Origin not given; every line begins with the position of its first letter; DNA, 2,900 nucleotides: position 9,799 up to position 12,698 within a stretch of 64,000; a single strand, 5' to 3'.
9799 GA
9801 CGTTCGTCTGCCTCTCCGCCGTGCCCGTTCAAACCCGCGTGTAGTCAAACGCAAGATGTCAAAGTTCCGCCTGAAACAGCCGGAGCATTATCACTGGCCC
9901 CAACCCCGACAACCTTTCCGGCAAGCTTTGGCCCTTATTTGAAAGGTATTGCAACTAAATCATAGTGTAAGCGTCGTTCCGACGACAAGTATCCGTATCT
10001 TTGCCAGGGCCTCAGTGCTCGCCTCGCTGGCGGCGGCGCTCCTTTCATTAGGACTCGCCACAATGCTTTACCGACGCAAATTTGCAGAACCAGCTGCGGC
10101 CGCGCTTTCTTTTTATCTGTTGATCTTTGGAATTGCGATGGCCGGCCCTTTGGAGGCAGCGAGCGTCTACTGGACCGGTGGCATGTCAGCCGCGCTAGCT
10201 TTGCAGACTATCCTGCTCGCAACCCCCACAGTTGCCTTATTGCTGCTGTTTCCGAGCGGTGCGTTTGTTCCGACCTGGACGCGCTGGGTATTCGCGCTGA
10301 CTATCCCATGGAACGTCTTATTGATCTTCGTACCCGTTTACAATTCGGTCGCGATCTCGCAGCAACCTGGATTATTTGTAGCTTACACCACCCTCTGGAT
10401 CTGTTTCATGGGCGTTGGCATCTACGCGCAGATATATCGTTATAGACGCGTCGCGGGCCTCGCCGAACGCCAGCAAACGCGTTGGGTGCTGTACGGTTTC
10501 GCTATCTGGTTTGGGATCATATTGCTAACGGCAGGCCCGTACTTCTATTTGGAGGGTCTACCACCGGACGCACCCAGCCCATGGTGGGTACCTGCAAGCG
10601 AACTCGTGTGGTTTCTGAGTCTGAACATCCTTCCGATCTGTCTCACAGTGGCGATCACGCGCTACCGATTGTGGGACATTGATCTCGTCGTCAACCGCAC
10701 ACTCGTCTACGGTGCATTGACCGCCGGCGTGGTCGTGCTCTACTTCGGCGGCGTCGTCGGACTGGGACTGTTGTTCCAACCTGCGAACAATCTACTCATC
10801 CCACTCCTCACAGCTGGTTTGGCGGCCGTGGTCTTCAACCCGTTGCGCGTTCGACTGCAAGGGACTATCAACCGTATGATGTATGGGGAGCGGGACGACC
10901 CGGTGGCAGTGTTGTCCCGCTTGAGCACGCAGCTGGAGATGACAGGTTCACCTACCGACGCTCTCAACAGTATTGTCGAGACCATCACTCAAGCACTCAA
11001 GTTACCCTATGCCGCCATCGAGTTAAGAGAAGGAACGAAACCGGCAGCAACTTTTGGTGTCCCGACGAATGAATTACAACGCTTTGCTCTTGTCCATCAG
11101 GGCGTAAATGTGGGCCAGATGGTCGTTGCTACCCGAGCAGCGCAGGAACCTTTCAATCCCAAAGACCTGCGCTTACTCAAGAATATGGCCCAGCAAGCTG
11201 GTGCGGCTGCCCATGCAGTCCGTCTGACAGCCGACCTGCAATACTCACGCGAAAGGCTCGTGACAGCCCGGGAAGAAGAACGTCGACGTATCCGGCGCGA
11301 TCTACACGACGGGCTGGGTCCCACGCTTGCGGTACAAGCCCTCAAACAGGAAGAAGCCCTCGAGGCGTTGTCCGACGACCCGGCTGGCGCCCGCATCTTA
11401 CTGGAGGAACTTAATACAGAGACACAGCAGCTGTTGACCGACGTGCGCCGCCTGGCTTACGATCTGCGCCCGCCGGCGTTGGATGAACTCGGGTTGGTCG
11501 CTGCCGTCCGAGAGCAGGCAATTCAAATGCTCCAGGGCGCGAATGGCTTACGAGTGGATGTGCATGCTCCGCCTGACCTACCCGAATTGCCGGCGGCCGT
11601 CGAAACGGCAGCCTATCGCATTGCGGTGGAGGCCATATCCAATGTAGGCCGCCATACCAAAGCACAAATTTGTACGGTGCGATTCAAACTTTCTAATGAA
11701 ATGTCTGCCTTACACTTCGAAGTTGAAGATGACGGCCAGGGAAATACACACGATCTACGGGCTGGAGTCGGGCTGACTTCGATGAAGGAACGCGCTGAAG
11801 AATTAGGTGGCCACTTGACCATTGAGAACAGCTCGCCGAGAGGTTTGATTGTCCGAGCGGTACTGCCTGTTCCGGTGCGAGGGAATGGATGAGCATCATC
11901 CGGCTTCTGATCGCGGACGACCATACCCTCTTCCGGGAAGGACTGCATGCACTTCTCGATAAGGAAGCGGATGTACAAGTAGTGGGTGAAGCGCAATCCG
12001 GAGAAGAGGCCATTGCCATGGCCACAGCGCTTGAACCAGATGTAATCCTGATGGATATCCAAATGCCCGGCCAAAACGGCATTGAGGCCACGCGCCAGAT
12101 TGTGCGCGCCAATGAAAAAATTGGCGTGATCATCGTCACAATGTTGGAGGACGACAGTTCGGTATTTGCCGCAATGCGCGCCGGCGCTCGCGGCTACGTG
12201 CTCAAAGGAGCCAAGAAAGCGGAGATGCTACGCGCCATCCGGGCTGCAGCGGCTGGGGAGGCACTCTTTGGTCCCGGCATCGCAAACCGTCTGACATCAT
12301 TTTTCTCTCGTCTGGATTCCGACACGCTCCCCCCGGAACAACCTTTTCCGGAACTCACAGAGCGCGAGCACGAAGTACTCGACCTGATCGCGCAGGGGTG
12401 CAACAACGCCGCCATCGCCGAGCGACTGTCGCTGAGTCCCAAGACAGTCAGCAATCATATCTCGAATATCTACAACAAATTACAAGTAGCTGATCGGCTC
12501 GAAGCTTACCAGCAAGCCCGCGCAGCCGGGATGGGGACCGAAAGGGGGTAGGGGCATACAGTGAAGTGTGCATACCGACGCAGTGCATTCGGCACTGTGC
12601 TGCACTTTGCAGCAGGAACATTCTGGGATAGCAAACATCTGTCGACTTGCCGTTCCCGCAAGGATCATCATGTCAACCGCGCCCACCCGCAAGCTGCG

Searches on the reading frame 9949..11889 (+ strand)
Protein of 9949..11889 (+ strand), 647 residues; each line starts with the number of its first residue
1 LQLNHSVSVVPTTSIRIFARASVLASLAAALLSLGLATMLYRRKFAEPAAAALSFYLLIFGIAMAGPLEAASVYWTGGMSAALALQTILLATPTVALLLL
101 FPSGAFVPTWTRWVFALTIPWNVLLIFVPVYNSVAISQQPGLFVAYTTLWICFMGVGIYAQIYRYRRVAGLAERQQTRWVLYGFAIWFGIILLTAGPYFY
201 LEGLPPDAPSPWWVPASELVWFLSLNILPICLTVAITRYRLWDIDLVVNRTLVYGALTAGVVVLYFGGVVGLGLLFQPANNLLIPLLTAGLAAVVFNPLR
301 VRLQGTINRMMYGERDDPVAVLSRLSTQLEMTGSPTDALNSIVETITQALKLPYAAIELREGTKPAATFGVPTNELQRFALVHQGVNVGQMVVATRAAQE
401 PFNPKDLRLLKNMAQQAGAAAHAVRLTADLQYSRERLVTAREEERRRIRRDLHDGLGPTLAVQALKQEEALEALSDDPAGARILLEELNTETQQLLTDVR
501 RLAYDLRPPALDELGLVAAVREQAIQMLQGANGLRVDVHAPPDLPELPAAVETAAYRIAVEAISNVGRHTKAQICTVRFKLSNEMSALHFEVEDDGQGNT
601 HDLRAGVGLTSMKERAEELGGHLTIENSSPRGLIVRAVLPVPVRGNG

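Call 54: search_protein_families(library=pfam, proteins=[window:9949-11889:+], max_evalue=0.00001)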
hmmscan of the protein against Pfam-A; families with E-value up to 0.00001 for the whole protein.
window:9949-11889:+ (647 aa): 2 families
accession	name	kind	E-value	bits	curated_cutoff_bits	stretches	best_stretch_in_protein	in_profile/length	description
PF07730.19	HisKA_3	-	7.3e-13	49.3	24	1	444-511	1-68/68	Histidine kinase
PF02518.31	HATPase_c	-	2.6e-08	34.7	26.4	1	552-642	3-110/111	Histidine kinase-, DNA gyrase B-, and HSP90-like ATPase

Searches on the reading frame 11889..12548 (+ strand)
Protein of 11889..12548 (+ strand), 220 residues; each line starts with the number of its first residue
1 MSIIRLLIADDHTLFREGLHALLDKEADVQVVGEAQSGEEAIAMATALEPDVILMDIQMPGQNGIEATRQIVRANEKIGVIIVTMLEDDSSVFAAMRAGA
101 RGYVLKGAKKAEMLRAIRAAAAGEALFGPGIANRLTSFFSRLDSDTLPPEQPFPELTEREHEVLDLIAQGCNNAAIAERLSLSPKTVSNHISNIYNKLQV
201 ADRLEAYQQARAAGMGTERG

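Call 54: search_protein_families(library=pfam, proteins=[window:11889-12548:+], max_evalue=0.00001)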
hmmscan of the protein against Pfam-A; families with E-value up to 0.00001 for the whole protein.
window:11889-12548:+ (220 aa): 2 families
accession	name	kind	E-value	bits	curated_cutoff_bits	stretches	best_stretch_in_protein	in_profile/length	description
PF00072.30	Response_reg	-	2.1e-28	99.2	30.2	1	7-118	2-111/111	Response regulator receiver domain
PF00196.25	GerE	-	1.3e-19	70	23.5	1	156-208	3-55/57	Bacterial regulatory proteins, luxR family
